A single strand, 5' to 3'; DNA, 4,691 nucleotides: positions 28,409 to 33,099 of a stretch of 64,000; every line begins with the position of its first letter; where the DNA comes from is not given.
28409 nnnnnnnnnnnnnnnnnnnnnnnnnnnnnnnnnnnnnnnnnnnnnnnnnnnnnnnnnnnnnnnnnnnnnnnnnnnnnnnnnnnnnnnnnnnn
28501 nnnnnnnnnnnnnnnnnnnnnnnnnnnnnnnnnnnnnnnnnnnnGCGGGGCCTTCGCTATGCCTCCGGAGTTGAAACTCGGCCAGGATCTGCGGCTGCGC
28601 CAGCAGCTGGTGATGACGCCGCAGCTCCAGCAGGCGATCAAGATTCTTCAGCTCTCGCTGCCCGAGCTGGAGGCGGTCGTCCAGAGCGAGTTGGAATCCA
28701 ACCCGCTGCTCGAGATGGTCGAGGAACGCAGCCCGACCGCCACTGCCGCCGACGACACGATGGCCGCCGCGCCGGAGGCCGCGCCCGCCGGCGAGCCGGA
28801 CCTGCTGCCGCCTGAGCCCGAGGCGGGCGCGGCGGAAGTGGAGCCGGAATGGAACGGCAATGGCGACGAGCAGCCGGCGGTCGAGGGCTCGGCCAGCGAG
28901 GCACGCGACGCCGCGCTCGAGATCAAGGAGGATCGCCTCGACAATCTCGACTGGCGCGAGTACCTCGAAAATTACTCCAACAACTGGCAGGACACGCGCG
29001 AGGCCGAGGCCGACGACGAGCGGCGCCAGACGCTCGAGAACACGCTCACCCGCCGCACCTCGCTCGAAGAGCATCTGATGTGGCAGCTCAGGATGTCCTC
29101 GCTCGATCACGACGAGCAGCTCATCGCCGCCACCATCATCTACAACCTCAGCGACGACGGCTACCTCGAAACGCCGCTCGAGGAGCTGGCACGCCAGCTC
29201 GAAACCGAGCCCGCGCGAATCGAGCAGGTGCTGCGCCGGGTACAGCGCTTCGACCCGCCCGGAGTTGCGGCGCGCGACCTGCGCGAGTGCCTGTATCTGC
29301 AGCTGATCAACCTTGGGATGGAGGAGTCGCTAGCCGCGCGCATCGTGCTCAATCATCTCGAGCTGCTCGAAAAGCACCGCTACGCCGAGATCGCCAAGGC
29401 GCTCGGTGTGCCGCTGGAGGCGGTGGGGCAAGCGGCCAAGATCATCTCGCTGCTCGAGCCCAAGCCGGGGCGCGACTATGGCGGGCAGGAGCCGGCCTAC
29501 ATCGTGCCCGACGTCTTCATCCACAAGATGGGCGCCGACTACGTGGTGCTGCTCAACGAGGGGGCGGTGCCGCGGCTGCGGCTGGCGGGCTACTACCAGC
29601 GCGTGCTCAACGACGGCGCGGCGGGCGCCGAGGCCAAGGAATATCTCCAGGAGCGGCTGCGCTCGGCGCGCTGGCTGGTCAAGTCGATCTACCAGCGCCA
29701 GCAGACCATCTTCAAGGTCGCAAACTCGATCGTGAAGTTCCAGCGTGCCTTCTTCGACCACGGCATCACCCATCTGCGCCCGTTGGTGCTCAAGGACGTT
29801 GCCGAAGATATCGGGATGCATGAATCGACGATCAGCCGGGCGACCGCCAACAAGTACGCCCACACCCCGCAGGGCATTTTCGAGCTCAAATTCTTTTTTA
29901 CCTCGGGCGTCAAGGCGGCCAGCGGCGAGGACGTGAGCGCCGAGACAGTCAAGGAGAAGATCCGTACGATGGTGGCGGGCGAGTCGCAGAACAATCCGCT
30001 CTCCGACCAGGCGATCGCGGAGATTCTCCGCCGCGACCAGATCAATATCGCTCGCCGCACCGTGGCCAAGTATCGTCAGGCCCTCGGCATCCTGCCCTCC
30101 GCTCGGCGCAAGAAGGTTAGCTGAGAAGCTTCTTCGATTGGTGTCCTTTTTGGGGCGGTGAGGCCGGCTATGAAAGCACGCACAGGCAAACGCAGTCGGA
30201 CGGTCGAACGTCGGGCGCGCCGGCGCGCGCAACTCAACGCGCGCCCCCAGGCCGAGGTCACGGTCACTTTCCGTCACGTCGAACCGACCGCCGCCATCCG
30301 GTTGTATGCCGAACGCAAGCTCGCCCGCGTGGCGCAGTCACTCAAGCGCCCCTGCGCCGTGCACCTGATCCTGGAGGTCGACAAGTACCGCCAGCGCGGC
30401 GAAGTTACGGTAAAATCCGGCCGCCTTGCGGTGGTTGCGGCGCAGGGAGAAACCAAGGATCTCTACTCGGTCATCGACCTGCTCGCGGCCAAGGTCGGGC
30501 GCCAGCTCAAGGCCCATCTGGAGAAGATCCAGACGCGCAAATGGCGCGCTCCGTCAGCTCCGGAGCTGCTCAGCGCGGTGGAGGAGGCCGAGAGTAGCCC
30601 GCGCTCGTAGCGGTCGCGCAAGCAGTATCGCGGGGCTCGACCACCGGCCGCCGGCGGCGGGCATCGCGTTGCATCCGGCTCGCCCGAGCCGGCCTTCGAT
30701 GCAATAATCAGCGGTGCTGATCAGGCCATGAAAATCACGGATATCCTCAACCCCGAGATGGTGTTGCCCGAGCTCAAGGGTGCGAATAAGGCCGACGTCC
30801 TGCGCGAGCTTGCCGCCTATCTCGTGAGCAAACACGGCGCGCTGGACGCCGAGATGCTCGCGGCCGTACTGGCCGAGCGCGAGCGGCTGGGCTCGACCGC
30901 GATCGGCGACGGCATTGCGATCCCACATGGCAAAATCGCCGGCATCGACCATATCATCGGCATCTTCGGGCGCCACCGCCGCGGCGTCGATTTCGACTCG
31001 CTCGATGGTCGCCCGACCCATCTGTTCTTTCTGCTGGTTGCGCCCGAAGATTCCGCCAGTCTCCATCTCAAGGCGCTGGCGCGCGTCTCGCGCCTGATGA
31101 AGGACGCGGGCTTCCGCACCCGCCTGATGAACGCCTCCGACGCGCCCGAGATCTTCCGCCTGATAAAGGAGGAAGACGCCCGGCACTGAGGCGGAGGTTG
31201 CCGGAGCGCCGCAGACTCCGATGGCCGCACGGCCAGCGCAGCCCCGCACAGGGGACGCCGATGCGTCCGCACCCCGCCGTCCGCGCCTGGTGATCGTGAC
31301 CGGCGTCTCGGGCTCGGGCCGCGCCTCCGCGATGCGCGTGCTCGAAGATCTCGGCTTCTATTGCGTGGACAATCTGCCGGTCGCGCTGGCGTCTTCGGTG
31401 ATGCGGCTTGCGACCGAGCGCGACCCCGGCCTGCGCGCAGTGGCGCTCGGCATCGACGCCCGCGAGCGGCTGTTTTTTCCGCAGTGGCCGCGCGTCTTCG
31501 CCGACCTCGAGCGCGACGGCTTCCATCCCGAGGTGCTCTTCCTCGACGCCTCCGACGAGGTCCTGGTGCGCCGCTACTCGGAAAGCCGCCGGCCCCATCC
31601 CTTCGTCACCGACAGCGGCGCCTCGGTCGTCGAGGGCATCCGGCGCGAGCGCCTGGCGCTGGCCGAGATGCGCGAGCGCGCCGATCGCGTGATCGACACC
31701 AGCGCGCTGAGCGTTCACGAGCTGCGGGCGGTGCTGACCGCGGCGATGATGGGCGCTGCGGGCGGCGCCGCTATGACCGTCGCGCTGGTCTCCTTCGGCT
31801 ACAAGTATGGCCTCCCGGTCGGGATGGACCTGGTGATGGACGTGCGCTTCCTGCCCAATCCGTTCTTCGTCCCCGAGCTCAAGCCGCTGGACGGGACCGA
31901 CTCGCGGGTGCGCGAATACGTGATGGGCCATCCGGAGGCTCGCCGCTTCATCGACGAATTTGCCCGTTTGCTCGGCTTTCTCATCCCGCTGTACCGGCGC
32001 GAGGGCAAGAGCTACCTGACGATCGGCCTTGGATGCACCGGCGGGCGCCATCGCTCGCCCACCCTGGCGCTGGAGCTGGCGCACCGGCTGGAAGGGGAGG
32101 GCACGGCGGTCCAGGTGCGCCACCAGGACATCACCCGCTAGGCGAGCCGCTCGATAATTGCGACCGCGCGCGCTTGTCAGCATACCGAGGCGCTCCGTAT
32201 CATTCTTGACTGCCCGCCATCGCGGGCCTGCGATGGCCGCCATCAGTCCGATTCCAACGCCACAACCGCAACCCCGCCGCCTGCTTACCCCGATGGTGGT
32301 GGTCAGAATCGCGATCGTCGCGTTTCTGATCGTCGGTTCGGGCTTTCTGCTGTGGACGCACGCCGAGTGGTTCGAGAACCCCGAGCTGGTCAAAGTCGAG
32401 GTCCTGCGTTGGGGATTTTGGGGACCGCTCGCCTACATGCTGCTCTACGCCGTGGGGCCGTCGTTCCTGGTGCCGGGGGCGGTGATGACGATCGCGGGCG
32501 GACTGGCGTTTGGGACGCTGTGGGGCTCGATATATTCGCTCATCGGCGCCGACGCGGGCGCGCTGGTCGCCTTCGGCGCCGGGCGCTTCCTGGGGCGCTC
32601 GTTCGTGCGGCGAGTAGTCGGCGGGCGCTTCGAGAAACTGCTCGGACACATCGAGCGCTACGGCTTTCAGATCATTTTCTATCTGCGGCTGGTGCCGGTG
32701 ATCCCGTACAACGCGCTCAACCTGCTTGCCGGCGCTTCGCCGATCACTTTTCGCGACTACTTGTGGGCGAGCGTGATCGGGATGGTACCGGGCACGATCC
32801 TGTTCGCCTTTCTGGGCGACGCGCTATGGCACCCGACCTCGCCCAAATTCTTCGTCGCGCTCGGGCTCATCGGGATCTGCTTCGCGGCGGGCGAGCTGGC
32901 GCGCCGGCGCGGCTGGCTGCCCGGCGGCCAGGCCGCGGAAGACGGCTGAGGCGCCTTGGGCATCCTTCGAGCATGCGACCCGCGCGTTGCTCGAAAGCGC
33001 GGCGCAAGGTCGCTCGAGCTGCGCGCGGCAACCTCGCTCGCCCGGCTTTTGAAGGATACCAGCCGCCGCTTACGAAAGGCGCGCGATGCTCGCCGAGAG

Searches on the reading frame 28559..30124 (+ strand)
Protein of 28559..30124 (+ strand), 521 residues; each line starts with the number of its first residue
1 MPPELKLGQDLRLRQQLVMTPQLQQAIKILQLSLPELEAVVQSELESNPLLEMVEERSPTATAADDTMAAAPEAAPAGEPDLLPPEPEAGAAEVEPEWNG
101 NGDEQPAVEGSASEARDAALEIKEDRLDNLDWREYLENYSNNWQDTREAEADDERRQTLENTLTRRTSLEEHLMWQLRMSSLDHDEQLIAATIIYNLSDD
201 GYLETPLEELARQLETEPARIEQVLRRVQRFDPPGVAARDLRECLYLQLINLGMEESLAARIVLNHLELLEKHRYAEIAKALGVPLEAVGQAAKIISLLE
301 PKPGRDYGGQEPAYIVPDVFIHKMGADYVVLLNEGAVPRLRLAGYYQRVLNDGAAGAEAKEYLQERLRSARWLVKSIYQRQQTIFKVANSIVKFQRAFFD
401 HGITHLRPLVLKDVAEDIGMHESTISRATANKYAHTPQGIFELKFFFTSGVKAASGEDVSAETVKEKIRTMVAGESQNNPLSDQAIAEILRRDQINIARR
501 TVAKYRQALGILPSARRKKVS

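Call 14: search_protein_families(library=pfam, proteins=[window:28559-30124:+])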
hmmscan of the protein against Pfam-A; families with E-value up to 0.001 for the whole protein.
window:28559-30124:+ (521 aa): 4 families
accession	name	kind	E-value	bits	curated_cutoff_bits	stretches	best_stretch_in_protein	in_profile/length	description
PF04552.19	Sigma54_DBD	-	3.1e-62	209.5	22.8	1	361-519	2-160/160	Sigma-54, DNA binding domain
PF04963.19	Sigma54_CBD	-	2.7e-61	207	22.9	1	159-346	2-185/185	Sigma-54 factor, core binding domain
PF00309.25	Sigma54_AID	-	5.1e-17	61.9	23.8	1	9-53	2-46/46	Sigma-54 factor, Activator interacting domain (AID)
PF13384.12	HTH_23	-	0.00072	19.7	24.6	0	260-286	8-31/50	Homeodomain-like domain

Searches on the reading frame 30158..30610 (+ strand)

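Call 14: search_protein_families(library=pfam, proteins=[window:30158-30610:+])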
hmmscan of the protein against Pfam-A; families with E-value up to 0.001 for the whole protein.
window:30158-30610:+ (150 aa): 1 family
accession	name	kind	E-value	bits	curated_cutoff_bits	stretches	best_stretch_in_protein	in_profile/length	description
PF02482.25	Ribosomal_S30AE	-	2.2e-15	57.6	23.7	1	34-124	1-87/88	Sigma 54 modulation protein / S30EA ribosomal protein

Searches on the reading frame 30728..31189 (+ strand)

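Call 14: search_protein_families(library=pfam, proteins=[window:30728-31189:+])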
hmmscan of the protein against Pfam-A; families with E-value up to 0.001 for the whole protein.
window:30728-31189:+ (153 aa): 1 family
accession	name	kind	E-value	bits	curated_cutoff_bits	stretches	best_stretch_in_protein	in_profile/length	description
PF00359.27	PTS_EIIA_2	-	1.4e-32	113.1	27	1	6-148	2-143/144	Phosphoenolpyruvate-dependent sugar phosphotransferase system, EIIA 2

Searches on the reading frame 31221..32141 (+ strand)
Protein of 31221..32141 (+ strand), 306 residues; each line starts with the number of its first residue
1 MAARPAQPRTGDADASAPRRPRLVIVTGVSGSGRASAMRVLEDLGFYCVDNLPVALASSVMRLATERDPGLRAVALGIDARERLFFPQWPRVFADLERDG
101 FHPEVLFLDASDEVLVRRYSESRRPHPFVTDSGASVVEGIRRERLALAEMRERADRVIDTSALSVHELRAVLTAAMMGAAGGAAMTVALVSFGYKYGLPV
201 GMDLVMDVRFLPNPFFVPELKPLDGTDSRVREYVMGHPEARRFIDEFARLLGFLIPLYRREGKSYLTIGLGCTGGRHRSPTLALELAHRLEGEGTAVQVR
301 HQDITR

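Call 14: search_protein_families(library=pfam, proteins=[window:31221-32141:+])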
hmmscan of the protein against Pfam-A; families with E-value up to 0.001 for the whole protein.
window:31221-32141:+ (306 aa): 2 families
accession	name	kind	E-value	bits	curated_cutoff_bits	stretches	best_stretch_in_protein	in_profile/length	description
PF03668.21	RapZ-like_N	-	4.3e-44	150.5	25.4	1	23-178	3-156/158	RapZ-like N-terminal domain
PF22740.1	PapZ_C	-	9.8e-44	148.9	27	1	185-304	1-120/121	RapZ C-terminal domain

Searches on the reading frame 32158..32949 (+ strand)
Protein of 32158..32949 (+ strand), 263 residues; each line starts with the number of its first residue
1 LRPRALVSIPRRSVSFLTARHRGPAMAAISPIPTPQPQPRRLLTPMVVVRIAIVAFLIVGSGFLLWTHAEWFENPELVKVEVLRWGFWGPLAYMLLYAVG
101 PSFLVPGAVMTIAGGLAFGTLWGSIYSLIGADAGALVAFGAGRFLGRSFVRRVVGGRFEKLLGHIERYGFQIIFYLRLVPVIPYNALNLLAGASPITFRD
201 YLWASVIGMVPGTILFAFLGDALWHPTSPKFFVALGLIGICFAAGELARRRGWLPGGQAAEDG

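Call 14: search_protein_families(library=pfam, proteins=[window:32158-32949:+])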
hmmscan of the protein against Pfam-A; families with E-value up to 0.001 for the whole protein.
window:32158-32949:+ (263 aa): 1 family
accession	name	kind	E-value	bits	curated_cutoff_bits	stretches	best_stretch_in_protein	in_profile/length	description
PF09335.16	VTT_dom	-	1.2e-27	97.3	33.9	1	105-221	1-122/123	VTT domain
